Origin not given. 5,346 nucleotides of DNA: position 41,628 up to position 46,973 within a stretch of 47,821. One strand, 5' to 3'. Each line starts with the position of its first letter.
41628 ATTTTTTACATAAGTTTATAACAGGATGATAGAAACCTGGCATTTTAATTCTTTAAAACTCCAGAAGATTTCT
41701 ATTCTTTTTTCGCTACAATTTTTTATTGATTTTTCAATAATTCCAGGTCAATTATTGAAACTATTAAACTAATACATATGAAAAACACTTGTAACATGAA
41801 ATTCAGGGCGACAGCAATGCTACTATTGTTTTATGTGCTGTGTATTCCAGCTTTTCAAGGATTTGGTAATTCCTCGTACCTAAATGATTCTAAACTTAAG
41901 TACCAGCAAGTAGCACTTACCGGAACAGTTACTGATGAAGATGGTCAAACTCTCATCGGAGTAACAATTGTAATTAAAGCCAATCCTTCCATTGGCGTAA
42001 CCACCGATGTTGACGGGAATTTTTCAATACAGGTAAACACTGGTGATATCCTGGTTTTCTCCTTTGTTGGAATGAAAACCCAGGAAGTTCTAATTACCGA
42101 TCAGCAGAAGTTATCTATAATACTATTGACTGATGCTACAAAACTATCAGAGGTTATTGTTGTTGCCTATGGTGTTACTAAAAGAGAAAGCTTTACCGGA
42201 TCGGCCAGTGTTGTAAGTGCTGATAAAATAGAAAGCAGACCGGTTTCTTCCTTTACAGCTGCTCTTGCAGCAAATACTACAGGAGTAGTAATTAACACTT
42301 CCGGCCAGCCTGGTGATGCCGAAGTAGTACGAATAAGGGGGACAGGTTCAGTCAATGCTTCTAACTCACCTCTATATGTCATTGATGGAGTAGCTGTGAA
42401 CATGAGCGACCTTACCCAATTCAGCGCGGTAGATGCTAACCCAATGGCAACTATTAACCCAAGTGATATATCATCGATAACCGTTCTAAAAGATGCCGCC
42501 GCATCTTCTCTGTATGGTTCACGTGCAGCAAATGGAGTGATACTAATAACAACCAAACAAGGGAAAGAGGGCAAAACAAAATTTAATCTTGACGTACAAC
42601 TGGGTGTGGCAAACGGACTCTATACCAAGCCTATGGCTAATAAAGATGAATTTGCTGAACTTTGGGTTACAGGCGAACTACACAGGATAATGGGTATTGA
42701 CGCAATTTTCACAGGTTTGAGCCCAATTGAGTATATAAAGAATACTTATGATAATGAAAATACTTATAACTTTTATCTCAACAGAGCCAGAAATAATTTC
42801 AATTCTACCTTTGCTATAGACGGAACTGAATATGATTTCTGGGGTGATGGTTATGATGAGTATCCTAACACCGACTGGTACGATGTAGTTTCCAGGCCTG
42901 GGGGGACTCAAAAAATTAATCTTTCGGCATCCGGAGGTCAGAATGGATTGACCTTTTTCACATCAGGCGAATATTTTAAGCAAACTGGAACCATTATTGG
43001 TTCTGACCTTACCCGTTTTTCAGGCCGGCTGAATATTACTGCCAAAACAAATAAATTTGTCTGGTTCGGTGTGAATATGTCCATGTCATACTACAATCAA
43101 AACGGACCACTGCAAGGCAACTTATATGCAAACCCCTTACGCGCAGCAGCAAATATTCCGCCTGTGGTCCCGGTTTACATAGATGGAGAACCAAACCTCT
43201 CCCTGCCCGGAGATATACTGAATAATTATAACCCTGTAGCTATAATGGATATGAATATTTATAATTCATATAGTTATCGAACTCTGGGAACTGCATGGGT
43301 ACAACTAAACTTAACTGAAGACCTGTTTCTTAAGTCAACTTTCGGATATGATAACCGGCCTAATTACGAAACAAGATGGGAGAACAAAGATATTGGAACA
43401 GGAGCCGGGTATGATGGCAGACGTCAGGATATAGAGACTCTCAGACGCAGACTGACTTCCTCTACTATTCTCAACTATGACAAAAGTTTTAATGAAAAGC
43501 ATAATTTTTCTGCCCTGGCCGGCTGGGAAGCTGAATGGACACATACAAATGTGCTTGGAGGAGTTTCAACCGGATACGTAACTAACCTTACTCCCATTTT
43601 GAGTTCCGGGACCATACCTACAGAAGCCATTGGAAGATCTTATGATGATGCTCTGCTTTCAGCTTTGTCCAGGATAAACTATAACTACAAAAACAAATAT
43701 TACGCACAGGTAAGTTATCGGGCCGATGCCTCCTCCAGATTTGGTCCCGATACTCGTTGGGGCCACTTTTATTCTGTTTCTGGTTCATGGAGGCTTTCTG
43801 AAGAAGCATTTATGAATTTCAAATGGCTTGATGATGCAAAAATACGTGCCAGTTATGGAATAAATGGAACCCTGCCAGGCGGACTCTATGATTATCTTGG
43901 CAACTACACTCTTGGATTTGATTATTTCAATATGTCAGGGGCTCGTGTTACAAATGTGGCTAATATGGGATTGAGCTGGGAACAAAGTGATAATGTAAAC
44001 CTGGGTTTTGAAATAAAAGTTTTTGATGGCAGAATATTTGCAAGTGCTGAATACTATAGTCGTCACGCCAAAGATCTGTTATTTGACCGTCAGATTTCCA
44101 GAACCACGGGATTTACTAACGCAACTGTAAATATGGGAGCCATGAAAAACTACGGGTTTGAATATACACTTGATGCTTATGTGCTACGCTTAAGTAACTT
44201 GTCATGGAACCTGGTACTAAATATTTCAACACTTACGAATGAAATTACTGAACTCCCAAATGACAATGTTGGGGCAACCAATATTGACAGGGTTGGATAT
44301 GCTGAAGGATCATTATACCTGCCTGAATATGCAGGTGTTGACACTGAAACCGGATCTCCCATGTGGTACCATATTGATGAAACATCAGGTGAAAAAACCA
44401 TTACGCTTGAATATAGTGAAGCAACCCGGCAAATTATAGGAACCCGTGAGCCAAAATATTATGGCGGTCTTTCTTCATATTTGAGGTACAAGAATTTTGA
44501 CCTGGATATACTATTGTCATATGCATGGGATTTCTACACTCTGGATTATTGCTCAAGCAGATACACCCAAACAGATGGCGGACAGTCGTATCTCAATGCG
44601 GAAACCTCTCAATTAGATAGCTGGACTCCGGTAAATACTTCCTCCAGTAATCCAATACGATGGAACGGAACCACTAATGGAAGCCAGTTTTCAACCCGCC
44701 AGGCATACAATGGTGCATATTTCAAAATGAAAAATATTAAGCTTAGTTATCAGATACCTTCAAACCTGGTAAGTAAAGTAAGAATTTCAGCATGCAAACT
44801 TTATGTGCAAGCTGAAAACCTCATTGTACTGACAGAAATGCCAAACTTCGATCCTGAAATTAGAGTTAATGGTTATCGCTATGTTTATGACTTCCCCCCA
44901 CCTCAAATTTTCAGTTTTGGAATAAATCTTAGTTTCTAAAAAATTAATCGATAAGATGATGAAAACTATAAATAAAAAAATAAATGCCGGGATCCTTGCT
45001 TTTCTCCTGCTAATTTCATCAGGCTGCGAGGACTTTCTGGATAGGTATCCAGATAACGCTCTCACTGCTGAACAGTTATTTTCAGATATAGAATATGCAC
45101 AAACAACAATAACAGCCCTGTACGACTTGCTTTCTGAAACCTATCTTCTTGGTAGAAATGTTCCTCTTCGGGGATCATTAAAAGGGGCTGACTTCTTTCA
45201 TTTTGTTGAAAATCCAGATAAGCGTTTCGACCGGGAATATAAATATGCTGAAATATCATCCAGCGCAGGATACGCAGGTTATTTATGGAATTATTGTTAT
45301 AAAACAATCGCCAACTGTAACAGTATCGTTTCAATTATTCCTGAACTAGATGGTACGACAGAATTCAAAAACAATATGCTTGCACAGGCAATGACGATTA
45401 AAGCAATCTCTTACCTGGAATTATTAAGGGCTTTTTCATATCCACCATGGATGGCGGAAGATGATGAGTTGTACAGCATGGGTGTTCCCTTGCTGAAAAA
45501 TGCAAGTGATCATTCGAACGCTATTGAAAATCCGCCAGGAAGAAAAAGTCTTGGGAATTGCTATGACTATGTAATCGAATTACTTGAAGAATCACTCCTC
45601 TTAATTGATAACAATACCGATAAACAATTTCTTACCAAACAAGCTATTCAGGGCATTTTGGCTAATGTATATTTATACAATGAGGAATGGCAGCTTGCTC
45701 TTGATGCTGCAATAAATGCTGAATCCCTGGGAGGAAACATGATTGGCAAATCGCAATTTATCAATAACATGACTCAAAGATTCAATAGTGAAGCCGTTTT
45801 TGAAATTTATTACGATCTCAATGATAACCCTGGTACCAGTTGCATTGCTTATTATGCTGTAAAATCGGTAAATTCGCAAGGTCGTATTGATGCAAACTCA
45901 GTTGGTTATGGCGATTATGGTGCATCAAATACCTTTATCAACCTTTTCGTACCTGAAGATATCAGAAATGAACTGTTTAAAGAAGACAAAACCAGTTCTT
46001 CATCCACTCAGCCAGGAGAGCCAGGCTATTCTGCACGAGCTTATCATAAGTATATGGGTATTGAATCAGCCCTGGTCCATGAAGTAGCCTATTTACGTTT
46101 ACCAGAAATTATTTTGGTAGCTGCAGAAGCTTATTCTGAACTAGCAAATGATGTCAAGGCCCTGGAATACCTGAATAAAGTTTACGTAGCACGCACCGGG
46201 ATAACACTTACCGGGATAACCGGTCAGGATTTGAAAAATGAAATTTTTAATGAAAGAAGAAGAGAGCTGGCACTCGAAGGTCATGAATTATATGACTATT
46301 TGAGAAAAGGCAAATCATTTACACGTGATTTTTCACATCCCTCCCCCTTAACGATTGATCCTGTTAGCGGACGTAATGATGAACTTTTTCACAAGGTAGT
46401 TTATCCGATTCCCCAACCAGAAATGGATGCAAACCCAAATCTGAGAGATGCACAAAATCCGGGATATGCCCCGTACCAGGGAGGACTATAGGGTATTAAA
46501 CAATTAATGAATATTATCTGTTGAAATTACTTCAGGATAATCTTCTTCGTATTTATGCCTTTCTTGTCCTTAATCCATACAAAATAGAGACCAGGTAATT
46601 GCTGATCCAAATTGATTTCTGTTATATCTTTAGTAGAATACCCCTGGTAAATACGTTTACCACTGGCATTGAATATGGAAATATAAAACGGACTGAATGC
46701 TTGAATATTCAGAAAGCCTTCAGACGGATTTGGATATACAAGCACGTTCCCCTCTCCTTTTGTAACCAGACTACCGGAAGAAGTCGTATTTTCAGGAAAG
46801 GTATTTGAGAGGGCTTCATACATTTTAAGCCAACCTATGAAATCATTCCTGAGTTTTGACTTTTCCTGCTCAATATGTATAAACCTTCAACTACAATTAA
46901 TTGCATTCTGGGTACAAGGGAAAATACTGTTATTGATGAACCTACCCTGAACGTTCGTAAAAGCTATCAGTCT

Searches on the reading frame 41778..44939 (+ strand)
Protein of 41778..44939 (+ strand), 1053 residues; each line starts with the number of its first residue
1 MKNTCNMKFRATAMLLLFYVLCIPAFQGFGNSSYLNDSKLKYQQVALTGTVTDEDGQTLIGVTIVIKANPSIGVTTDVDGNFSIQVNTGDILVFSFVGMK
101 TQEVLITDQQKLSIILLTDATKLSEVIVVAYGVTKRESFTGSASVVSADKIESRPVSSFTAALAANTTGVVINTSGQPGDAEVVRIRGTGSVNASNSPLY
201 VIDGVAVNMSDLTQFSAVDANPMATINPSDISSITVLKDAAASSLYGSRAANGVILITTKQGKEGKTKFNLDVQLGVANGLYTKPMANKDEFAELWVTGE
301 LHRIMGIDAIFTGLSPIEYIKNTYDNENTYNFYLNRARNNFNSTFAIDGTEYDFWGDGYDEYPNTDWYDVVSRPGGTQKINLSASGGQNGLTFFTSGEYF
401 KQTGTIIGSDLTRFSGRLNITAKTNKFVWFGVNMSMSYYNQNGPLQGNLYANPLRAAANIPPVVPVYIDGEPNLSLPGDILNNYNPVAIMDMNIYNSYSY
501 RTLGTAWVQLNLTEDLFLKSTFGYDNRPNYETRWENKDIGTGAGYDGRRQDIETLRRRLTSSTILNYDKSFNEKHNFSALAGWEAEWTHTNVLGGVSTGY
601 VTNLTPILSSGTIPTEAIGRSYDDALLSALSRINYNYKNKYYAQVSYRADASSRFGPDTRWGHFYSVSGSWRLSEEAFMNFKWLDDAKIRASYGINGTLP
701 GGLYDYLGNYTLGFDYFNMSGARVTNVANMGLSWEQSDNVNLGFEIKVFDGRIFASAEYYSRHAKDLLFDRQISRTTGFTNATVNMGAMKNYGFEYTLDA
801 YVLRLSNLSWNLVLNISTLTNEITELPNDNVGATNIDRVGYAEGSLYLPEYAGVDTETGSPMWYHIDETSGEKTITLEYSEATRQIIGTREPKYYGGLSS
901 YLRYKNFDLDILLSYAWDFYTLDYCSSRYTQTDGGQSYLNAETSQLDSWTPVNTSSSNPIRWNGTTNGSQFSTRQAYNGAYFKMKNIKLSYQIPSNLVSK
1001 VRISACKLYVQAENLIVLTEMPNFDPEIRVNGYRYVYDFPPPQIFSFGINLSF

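Call 49: search_protein_families(library=pfam, proteins=[window:41778-44939:+], max_evalue=0.01)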
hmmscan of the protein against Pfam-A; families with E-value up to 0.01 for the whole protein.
window:41778-44939:+ (1053 aa): 5 families
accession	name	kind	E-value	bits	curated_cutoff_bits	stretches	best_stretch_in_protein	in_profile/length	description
PF07715.20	Plug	-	4.2e-21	75.9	23.9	1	137-254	3-107/107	TonB-dependent Receptor Plug Domain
PF13715.12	CarbopepD_reg_2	-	8e-15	55.1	32.2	1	47-128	1-88/88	CarboxypepD_reg-like domain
PF13620.12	CarboxypepD_reg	-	4.1e-08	33.9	32.3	1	47-104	2-64/82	Carboxypeptidase regulatory-like domain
PF25020.1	TTR_TEN1-4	-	1.5e-05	25.3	27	1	47-96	9-59/86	Teneurin TTR-like domain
PF15976.11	CooC_C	-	0.0034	17.8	29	1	43-89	15-58/93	CS1-pili formation C-terminal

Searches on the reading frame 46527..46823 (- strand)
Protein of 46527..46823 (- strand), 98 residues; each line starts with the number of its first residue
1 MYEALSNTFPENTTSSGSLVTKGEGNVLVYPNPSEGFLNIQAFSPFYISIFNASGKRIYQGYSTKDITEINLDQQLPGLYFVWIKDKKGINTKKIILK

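Call 49: search_protein_families(library=pfam, proteins=[window:46527-46823:-], max_evalue=0.01)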
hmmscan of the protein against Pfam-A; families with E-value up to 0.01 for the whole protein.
window:46527-46823:- (98 aa): 1 family
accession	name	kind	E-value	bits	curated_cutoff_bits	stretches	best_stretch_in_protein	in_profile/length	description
PF18962.6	Por_Secre_tail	-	3.9e-12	46.7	27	1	29-96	1-74/75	Secretion system C-terminal sorting domain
